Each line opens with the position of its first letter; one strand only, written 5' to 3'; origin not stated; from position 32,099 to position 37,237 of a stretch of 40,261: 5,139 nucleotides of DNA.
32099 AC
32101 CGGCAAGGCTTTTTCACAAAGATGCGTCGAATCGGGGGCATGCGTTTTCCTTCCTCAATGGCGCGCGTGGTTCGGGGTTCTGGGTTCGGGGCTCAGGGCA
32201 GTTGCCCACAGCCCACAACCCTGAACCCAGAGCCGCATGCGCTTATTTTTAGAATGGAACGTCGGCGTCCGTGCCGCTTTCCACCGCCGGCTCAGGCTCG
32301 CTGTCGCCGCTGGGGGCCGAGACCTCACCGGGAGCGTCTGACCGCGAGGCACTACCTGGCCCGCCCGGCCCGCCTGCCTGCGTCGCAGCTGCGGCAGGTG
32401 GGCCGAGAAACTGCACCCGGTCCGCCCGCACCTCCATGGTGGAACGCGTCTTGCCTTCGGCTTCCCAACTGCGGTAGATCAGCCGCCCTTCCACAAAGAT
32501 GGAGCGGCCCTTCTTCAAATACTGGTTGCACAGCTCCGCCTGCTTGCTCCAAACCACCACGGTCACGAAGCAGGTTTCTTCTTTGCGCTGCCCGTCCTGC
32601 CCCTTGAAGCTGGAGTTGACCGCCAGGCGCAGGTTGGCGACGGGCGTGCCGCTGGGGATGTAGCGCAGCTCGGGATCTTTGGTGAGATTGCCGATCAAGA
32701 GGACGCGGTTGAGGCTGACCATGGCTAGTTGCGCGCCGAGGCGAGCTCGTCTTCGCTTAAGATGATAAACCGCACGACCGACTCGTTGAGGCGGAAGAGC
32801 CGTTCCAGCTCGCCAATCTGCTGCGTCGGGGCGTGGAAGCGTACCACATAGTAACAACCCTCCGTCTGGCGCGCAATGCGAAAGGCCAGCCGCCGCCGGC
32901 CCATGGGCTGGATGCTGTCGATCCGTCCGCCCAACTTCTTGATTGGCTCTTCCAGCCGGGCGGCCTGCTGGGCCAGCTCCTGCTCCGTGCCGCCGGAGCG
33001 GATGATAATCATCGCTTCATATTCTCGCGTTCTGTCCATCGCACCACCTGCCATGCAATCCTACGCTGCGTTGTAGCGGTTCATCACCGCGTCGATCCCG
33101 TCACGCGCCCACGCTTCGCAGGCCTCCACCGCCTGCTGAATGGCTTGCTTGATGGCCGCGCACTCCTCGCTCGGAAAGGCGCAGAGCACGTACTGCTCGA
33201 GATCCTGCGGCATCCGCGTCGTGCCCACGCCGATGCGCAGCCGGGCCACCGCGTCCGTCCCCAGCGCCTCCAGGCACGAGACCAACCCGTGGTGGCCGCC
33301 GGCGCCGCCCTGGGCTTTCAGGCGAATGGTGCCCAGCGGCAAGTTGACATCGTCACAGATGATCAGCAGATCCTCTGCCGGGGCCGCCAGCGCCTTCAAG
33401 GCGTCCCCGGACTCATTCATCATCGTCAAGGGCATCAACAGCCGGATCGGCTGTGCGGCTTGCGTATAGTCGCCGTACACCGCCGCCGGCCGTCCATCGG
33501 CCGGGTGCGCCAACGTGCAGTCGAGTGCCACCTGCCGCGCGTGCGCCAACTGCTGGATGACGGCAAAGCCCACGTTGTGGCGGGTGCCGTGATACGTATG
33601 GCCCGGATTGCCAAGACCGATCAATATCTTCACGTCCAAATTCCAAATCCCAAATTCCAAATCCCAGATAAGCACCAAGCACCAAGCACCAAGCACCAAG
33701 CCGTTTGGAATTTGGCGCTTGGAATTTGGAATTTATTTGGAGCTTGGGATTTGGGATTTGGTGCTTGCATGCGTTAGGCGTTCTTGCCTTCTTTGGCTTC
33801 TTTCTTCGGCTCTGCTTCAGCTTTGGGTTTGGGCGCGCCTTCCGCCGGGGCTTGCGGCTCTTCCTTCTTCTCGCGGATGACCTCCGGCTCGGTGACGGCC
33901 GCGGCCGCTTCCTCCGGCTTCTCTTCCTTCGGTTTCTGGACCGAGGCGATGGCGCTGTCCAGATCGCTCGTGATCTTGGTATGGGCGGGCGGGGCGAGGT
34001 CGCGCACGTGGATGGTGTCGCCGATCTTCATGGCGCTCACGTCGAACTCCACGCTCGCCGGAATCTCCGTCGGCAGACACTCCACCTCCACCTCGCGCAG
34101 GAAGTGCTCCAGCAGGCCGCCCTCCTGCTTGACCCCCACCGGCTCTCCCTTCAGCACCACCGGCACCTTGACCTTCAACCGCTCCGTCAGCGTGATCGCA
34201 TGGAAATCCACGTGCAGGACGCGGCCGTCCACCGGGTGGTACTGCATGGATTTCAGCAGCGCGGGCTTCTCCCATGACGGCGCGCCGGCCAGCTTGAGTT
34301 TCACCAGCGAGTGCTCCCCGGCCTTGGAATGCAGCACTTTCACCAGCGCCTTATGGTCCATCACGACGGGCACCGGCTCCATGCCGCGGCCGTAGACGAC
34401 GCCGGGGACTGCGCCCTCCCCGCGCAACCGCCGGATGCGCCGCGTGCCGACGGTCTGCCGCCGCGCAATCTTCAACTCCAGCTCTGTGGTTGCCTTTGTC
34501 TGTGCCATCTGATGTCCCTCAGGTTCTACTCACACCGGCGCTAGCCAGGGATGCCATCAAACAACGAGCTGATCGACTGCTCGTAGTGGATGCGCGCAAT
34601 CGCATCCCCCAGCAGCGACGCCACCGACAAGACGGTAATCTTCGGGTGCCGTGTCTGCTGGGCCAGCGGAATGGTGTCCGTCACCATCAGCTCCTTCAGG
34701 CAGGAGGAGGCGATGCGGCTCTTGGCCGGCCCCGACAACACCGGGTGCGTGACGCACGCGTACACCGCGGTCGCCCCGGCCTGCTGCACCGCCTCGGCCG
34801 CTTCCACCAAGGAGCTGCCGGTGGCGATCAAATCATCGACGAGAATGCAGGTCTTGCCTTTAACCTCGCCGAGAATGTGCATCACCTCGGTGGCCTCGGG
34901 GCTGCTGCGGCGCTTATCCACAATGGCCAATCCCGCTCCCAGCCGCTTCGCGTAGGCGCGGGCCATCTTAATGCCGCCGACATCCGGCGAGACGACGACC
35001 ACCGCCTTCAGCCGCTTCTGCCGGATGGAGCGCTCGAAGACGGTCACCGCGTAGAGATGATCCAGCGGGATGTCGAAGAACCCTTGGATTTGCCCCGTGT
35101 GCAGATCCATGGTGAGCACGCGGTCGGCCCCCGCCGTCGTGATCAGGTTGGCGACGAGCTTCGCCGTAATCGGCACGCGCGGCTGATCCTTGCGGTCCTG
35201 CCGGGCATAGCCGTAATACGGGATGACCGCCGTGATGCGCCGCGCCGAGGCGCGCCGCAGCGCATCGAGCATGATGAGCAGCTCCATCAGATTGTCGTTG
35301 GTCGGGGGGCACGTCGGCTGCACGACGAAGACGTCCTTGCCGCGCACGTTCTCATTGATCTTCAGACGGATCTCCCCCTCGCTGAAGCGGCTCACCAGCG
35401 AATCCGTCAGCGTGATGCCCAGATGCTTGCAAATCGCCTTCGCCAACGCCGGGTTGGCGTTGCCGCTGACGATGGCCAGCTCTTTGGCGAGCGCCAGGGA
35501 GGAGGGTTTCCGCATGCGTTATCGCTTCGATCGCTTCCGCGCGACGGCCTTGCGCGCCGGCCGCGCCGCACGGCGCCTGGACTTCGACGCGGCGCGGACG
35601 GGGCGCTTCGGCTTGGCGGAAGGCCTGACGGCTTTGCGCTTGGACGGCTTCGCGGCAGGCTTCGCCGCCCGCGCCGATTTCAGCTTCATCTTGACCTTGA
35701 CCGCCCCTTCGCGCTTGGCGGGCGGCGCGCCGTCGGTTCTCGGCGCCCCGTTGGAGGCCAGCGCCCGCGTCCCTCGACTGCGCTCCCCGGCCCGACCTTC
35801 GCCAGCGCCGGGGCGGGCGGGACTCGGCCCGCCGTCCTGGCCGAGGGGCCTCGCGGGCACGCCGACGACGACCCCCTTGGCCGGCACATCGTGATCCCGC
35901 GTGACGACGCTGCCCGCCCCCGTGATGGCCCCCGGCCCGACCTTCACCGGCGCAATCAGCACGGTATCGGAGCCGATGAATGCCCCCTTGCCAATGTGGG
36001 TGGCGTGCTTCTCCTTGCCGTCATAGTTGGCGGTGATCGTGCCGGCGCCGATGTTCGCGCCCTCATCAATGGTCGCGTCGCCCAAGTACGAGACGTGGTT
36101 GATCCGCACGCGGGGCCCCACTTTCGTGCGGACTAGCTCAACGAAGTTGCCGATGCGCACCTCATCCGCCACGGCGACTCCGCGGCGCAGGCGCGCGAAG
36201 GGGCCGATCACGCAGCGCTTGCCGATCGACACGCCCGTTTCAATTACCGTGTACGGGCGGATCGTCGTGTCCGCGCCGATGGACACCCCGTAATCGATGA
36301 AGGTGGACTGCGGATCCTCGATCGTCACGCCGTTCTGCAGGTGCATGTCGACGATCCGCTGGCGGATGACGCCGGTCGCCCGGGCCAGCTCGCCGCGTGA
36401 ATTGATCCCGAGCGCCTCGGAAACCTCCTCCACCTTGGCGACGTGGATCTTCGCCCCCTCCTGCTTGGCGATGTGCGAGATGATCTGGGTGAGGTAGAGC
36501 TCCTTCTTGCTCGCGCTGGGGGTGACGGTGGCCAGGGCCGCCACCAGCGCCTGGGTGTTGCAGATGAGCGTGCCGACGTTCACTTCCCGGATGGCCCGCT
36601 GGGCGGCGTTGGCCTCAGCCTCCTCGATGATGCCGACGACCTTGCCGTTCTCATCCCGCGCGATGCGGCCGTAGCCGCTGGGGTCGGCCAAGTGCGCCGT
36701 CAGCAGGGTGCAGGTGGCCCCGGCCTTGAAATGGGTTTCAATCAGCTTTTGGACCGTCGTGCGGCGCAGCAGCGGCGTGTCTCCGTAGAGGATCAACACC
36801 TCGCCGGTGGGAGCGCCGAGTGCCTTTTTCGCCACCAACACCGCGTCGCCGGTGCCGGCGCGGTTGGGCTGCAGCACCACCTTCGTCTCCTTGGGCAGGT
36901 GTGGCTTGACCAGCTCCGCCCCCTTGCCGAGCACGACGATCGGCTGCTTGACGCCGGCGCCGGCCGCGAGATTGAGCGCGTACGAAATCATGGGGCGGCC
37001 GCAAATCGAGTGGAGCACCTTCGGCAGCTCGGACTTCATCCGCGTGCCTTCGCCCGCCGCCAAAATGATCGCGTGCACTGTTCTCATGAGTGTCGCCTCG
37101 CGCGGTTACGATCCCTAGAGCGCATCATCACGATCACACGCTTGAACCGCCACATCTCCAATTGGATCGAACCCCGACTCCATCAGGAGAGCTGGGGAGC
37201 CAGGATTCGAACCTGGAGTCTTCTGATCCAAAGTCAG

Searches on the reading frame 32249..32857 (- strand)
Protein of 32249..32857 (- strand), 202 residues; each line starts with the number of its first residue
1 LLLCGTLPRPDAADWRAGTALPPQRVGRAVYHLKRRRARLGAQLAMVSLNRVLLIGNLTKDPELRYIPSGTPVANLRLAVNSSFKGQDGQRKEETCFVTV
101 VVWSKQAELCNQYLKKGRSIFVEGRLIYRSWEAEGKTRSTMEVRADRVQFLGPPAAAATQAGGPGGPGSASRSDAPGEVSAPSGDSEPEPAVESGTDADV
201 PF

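Call 23: search_protein_families(library=pfam, proteins=[window:32249-32857:-])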
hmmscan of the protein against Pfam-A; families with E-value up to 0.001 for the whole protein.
window:32249-32857:- (202 aa): 2 families
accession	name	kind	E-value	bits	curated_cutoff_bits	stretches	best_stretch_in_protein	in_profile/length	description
PF00436.31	SSB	-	7.6e-36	122.8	26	1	49-151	1-104/104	Single-strand binding protein family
PF22657.2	SSB_1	-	3.9e-06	27.4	27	1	50-129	1-78/91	Another single-strand binding protein family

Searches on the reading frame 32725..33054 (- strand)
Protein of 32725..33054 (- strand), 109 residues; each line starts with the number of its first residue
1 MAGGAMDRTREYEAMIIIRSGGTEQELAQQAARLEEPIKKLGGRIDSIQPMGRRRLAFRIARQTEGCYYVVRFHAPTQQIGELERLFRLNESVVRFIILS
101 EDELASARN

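Call 23: search_protein_families(library=pfam, proteins=[window:32725-33054:-])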
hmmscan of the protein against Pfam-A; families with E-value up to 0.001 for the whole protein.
window:32725-33054:- (109 aa): 1 family
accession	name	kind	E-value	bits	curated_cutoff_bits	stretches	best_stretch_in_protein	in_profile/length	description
PF01250.22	Ribosomal_S6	-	1.1e-23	83.6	27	1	11-99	1-89/90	Ribosomal protein S6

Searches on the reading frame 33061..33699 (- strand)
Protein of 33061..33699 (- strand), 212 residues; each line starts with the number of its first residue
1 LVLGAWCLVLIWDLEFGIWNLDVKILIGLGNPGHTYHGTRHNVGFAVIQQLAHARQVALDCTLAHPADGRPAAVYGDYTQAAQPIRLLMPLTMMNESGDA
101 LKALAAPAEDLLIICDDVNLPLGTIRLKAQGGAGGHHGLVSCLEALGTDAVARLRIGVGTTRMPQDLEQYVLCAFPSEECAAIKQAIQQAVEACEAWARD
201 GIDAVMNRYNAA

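Call 23: search_protein_families(library=pfam, proteins=[window:33061-33699:-])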
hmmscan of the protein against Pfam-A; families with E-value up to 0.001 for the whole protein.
window:33061-33699:- (212 aa): 1 family
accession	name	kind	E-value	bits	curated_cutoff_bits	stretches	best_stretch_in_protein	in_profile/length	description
PF01195.25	Pept_tRNA_hydro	-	7.3e-50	169.8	27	1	25-210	1-183/183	Peptidyl-tRNA hydrolase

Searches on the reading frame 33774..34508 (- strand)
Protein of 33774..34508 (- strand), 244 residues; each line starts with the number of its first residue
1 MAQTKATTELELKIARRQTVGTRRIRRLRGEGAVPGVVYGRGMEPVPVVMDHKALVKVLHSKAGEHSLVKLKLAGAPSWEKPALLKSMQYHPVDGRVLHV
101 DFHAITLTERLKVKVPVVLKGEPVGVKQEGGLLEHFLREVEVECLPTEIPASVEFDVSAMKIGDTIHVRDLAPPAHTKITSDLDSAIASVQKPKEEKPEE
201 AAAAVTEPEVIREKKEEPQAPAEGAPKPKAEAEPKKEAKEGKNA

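Call 23: search_protein_families(library=pfam, proteins=[window:33774-34508:-])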
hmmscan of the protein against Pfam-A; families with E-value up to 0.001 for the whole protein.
window:33774-34508:- (244 aa): 2 families
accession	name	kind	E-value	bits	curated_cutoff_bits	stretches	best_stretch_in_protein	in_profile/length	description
PF14693.11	Ribosomal_TL5_C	-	1.3e-28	99.6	27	1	111-194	2-84/84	Ribosomal protein TL5, C-terminal domain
PF01386.24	Ribosomal_L25p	-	1e-23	84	23.6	1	12-102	1-82/82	Ribosomal L25p family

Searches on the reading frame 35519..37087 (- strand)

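Call 23: search_protein_families(library=pfam, proteins=[window:35519-37087:-])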
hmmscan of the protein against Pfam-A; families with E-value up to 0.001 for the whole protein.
window:35519-37087:- (522 aa): 8 families
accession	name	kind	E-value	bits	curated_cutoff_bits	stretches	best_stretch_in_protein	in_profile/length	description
PF00132.30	Hexapep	-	4.6e-22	77.2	27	3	267-301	1-35/36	Bacterial transferase hexapeptide (six repeats)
PF12804.13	NTP_transf_3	-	5.1e-18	66.2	27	1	6-127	1-119/160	MobA-like NTP transferase domain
PF00483.29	NTP_transferase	-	1.9e-17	64.1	21.2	1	6-210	2-213/245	Nucleotidyl transferase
PF01128.25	IspD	-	3.7e-10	40.4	27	1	4-121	1-119/221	2-C-methyl-D-erythritol 4-phosphate cytidylyltransferase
PF25084.1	LbH_EIF2B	-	1.6e-07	31.7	54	1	259-343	13-96/105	EIF2B subunit epsilon LbH domain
PF14602.12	Hexapep_2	-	2.3e-06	27.7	27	1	365-397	4-34/34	Hexapeptide repeat of succinyl-transferase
PF02348.25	CTP_transf_3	-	2.4e-05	24.7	22.6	1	6-134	2-126/217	Cytidylyltransferase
PF25087.1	GMPPB_C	-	0.00041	20.4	39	0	258-340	8-82/110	GMPPB C-terminal domain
